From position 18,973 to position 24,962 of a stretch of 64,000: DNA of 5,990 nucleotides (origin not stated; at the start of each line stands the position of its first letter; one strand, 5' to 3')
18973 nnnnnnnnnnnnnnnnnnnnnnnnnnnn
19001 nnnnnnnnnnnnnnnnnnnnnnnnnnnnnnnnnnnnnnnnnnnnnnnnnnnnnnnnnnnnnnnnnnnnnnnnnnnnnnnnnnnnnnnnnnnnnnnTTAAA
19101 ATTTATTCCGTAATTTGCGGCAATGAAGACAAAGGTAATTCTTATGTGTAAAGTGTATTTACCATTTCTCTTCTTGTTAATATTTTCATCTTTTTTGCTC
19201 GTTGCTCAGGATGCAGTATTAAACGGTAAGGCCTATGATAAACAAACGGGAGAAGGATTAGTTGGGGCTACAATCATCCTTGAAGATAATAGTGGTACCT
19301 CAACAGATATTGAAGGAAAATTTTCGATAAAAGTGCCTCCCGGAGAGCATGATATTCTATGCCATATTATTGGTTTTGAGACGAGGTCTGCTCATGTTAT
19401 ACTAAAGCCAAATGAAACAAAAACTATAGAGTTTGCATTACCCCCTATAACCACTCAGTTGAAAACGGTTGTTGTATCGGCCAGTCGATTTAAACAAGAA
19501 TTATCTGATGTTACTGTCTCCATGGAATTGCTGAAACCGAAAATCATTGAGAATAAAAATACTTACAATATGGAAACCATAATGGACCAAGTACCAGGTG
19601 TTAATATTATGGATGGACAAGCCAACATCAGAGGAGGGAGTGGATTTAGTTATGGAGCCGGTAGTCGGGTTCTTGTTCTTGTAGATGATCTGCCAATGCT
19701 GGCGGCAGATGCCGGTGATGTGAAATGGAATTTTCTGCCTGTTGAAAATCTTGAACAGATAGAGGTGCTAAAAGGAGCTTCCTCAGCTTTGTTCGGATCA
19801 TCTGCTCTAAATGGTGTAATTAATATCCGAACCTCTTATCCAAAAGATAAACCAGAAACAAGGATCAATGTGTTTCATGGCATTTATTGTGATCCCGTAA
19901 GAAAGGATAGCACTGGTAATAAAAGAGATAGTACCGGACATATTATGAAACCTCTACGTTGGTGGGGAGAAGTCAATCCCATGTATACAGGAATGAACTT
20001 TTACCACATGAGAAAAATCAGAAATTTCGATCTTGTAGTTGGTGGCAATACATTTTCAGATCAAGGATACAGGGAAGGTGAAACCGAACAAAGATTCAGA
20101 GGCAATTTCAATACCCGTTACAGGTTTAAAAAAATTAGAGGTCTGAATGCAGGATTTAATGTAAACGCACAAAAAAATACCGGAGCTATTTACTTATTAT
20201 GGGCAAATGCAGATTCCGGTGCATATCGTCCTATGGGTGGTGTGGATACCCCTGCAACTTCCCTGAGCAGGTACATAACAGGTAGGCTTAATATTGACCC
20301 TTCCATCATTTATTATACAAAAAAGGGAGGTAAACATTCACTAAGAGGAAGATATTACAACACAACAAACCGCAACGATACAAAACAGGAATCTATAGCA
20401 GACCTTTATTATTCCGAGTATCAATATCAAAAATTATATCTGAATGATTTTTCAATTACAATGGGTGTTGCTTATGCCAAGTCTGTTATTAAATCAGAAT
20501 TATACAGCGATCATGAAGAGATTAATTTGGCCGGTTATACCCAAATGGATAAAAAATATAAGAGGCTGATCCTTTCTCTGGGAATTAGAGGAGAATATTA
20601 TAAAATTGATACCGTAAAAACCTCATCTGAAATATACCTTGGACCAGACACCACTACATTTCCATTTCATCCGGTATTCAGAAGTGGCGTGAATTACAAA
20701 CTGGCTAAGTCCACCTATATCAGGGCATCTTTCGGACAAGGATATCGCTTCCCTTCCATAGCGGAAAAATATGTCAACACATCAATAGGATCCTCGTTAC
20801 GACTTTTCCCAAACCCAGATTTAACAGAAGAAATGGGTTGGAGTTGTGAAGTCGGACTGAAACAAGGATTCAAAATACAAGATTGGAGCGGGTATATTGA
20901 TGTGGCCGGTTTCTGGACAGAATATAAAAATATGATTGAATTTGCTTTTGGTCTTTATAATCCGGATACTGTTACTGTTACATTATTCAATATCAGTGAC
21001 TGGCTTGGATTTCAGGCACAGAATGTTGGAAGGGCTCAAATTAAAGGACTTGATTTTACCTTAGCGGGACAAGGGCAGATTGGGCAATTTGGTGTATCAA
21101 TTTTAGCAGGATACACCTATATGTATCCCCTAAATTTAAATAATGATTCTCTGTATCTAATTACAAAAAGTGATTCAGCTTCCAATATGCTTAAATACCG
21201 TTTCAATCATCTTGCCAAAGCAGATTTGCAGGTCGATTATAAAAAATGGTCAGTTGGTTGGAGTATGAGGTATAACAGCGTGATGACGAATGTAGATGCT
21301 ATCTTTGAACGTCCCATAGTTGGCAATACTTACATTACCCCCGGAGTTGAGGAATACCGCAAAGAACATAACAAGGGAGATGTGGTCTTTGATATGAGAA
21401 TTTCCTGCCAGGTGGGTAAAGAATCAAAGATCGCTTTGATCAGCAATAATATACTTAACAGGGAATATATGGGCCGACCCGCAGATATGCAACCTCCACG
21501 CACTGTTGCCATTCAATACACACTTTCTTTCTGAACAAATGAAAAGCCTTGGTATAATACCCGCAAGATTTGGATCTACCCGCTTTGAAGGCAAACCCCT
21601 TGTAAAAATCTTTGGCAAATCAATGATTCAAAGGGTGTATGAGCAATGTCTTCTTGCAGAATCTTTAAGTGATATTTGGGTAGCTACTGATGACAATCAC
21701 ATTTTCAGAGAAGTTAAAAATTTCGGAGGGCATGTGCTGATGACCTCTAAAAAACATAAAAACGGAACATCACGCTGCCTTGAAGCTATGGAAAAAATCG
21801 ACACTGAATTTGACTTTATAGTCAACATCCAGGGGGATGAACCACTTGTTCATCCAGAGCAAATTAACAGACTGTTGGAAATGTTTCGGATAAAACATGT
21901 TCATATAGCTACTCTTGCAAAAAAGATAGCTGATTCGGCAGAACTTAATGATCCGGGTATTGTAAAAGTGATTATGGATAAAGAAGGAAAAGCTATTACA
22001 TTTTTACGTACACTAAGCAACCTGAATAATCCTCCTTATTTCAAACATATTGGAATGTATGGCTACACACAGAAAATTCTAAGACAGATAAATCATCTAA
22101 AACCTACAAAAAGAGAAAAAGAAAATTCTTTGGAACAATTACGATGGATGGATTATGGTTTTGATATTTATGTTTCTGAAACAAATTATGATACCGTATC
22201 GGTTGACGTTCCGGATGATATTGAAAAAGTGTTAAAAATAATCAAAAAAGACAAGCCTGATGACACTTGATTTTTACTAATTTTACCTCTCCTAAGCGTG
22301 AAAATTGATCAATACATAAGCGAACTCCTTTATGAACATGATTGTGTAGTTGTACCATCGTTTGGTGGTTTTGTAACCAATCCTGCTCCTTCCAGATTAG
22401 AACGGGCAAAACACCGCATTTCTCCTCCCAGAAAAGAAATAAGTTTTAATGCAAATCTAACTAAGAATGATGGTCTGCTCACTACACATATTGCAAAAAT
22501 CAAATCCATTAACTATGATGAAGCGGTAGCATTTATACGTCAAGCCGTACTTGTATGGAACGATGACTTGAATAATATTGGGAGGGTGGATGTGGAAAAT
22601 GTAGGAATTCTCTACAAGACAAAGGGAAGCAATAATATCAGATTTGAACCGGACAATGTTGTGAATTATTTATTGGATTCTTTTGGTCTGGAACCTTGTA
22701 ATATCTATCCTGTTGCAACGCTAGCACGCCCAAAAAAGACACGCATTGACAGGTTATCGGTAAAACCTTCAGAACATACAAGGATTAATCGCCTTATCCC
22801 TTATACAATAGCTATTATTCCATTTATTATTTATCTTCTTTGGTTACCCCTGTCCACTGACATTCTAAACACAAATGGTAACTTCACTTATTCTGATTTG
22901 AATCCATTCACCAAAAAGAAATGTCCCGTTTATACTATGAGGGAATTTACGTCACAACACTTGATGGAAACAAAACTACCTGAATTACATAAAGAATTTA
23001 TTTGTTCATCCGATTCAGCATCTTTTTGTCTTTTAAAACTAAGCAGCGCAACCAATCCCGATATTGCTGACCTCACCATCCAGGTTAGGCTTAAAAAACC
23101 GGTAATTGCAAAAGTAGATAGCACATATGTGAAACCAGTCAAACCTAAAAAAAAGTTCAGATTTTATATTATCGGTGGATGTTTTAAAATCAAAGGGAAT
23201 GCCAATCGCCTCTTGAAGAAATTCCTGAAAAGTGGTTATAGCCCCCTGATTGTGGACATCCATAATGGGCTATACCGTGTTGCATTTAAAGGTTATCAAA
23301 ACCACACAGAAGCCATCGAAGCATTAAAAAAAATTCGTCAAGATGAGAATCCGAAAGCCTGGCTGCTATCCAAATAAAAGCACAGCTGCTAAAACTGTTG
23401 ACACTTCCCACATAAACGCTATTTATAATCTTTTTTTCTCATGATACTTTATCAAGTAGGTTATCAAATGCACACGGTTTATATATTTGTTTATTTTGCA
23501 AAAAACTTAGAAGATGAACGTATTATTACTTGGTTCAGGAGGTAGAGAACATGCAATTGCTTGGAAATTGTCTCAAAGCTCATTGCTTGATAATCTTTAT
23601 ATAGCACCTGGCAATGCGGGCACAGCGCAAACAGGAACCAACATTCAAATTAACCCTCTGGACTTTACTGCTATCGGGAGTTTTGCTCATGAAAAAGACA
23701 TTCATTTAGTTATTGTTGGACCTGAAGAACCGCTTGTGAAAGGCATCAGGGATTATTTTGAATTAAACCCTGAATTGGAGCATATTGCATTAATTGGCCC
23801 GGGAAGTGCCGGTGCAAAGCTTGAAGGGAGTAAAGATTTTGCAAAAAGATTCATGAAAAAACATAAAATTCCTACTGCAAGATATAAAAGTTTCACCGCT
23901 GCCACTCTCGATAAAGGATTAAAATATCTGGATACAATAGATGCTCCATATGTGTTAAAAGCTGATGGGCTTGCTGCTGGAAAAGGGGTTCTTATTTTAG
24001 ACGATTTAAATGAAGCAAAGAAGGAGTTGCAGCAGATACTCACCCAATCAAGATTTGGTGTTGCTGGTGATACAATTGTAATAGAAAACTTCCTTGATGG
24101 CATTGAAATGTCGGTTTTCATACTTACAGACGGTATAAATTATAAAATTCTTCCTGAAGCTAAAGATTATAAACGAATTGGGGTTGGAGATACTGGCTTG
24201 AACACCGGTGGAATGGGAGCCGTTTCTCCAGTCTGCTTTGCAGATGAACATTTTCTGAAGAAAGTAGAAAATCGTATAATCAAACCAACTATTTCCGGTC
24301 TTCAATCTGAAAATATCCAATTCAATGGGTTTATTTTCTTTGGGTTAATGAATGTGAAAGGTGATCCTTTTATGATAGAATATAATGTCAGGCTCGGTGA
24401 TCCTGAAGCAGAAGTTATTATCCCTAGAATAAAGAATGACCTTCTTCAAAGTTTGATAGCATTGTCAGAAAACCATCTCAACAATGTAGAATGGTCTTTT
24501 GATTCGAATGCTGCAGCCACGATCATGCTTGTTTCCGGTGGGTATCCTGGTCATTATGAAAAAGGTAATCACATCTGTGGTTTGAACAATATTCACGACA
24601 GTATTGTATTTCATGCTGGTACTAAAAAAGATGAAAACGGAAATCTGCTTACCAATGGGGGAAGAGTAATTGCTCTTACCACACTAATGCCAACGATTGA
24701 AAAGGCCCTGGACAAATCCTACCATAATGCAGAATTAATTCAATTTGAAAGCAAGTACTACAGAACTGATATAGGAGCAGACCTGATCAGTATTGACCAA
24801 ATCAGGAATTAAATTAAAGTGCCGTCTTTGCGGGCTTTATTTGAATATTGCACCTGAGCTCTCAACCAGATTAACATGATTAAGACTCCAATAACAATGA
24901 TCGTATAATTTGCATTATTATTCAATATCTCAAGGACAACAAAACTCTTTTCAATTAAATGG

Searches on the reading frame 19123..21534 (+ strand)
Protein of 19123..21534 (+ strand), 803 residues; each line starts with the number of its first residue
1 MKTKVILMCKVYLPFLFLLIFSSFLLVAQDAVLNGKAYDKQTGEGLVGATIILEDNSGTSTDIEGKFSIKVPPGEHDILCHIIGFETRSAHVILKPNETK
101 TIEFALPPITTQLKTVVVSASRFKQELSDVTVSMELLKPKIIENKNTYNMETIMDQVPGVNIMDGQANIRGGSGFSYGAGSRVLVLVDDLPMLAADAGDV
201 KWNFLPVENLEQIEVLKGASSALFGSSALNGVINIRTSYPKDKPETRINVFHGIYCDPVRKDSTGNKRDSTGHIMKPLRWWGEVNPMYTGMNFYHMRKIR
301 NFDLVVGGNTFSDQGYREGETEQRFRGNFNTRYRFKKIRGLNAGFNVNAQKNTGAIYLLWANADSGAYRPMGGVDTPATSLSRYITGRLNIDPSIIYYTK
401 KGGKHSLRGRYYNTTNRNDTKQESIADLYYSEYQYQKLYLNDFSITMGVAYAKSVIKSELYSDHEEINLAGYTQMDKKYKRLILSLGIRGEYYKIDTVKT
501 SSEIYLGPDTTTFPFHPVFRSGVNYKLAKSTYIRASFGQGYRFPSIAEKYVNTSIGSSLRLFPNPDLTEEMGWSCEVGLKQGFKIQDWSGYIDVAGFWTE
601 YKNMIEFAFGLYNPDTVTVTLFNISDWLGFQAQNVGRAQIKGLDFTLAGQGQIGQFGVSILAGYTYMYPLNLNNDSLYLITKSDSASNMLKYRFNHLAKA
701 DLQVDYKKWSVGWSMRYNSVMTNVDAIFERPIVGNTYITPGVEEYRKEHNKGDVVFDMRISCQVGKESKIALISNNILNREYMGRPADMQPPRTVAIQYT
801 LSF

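Call 23: search_protein_families(library=pfam, proteins=[window:19123-21534:+], max_evalue=0.001)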
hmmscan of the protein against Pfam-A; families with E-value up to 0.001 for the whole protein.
window:19123-21534:+ (803 aa): 5 families
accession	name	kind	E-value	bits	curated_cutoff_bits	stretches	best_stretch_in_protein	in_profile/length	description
PF00593.30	TonB_dep_Rec_b-barrel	-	7.5e-33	115.5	27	1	308-725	34-404/436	TonB dependent receptor-like, beta-barrel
PF07715.20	Plug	-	1.3e-19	71.1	23.9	1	127-232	2-107/107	TonB-dependent Receptor Plug Domain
PF13715.12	CarbopepD_reg_2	-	7.5e-15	55.2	32.2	1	34-118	2-88/88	CarboxypepD_reg-like domain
PF13620.12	CarboxypepD_reg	-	7.1e-10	39.5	32.3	1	33-106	2-81/82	Carboxypeptidase regulatory-like domain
PF23591.1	CILP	-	0.00079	19.8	27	0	29-81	3-55/90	Cartilage intermediate layer protein 1-like domain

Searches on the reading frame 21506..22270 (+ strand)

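Call 23: search_protein_families(library=pfam, proteins=[window:21506-22270:+], max_evalue=0.001)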
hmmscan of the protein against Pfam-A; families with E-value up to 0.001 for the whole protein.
window:21506-22270:+ (254 aa): 3 families
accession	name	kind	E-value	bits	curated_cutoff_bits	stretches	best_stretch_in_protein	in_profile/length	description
PF02348.25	CTP_transf_3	-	7e-48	163.7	22.6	1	16-218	2-214/217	Cytidylyltransferase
PF12804.13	NTP_transf_3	-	5.1e-09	37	27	1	24-137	9-121/160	MobA-like NTP transferase domain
PF00483.29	NTP_transferase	-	4.1e-05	23.7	21.2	1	28-210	20-204/245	Nucleotidyl transferase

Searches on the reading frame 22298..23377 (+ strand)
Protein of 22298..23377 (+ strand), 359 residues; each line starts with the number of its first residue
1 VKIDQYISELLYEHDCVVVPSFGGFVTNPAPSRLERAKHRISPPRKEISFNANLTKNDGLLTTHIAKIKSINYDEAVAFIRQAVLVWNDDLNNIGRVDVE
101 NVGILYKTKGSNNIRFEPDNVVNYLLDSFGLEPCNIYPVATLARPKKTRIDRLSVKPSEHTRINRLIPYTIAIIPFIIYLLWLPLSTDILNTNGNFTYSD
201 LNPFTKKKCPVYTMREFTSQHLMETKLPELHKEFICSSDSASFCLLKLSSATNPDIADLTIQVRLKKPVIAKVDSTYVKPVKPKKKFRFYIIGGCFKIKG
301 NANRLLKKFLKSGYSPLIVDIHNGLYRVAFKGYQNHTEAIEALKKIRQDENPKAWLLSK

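Call 23: search_protein_families(library=pfam, proteins=[window:22298-23377:+], max_evalue=0.001)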
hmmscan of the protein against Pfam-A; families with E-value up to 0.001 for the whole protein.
window:22298-23377:+ (359 aa): 3 families
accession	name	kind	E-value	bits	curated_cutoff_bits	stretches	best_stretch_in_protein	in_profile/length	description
PF18174.6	HU-CCDC81_bac_1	-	6.4e-22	77.7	26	1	2-58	3-59/59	CCDC81-like prokaryotic HU domain 1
PF18175.6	HU-CCDC81_bac_2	-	9.3e-16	57.9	35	1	59-129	1-70/70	CCDC81-like prokaryotic HU domain 2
PF05036.18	SPOR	-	0.00042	21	21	1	289-356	5-74/76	SPOR domain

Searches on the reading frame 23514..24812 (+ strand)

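Call 23: search_protein_families(library=pfam, proteins=[window:23514-24812:+], max_evalue=0.001)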
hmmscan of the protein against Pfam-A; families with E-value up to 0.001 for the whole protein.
window:23514-24812:+ (432 aa): 4 families
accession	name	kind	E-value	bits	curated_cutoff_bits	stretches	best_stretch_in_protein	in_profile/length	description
PF01071.24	GARS_A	-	1.8e-65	220.9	27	1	105-299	1-194/194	Phosphoribosylglycinamide synthetase, ATP-grasp (A) domain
PF02844.21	GARS_N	-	4.7e-34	117.6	29.5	1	1-104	1-100/100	Phosphoribosylglycinamide synthetase, N domain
PF02843.22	GARS_C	-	2.1e-27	95.7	34.8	1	334-422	1-91/92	Phosphoribosylglycinamide synthetase, C domain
PF02786.22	CPSase_L_D2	-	1.3e-05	25.2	19.8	1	107-206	2-102/211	Carbamoyl-phosphate synthase L chain, ATP binding domain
